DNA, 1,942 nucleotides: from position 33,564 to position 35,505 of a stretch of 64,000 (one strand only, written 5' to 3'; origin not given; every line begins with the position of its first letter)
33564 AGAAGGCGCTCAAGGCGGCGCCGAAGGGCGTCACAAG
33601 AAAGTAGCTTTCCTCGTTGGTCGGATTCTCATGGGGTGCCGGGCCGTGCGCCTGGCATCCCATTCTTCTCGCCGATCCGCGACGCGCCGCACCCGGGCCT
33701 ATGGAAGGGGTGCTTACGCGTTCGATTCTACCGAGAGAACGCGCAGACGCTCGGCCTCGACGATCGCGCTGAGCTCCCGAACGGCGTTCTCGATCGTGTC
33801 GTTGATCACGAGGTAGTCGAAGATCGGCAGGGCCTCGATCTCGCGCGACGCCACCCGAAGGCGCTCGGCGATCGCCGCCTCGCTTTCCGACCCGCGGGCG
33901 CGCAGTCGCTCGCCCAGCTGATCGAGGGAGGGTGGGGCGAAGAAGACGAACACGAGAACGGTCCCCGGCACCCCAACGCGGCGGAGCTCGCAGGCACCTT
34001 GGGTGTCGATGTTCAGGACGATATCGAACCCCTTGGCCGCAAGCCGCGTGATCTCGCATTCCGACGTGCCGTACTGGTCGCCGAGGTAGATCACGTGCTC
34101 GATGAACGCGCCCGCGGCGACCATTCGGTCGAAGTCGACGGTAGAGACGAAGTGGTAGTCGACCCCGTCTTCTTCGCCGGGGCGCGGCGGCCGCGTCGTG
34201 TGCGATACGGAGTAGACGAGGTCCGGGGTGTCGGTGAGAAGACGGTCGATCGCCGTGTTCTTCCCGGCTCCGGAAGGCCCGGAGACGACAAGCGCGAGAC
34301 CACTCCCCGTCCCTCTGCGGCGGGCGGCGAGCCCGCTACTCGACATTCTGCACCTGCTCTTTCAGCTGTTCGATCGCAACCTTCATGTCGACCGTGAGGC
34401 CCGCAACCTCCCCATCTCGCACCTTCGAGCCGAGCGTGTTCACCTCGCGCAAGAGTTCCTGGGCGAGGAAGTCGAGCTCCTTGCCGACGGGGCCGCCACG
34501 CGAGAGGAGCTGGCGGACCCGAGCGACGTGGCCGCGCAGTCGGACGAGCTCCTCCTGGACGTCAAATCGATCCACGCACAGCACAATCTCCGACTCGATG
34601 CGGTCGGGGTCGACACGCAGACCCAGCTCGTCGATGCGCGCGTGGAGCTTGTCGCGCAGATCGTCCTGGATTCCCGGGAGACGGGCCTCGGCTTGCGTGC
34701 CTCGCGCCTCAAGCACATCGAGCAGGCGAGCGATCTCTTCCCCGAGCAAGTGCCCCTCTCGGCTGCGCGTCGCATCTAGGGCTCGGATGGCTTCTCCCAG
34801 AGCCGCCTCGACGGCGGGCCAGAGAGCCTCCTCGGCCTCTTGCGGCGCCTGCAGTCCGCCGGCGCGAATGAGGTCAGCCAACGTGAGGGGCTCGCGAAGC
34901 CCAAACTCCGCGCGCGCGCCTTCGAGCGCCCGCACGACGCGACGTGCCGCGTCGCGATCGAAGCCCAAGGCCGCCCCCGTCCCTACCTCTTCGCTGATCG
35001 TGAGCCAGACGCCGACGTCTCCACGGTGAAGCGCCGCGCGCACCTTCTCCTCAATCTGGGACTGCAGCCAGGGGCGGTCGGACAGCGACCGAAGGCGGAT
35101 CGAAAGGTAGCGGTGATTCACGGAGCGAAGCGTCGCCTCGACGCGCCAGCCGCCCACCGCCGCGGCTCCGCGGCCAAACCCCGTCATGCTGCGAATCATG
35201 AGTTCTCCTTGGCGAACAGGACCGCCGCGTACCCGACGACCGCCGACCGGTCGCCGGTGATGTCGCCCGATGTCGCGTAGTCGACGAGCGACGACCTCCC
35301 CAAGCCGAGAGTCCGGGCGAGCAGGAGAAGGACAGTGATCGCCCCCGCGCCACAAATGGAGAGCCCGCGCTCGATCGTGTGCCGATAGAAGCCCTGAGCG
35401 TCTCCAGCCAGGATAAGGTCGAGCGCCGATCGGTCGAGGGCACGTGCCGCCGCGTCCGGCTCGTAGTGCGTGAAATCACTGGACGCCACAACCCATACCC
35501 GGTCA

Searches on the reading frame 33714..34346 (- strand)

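Call 72: search_protein_families(library=pfam, proteins=[window:33714-34346:-], max_evalue=0.00001)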
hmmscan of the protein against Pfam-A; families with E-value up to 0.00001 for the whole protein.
window:33714-34346:- (210 aa): 1 family
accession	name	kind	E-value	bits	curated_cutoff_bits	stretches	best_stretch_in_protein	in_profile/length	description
PF00625.27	Guanylate_kin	-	8.6e-44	149.8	25.2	1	18-199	4-182/182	Guanylate kinase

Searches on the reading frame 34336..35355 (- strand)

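Call 72: search_protein_families(library=pfam, proteins=[window:34336-35355:-], max_evalue=0.00001)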
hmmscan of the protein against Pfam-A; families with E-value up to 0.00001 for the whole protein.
window:34336-35355:- (339 aa): 2 families
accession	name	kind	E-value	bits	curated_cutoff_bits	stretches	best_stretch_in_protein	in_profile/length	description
PF08340.16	YicC-like_C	-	2.3e-38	131.4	27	1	224-339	3-120/120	Endoribonuclease YicC-like, C-terminal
PF03755.18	YicC-like_N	-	2e-30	106.7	25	1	54-204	1-154/156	Endoribonuclease YicC-like, N-terminal region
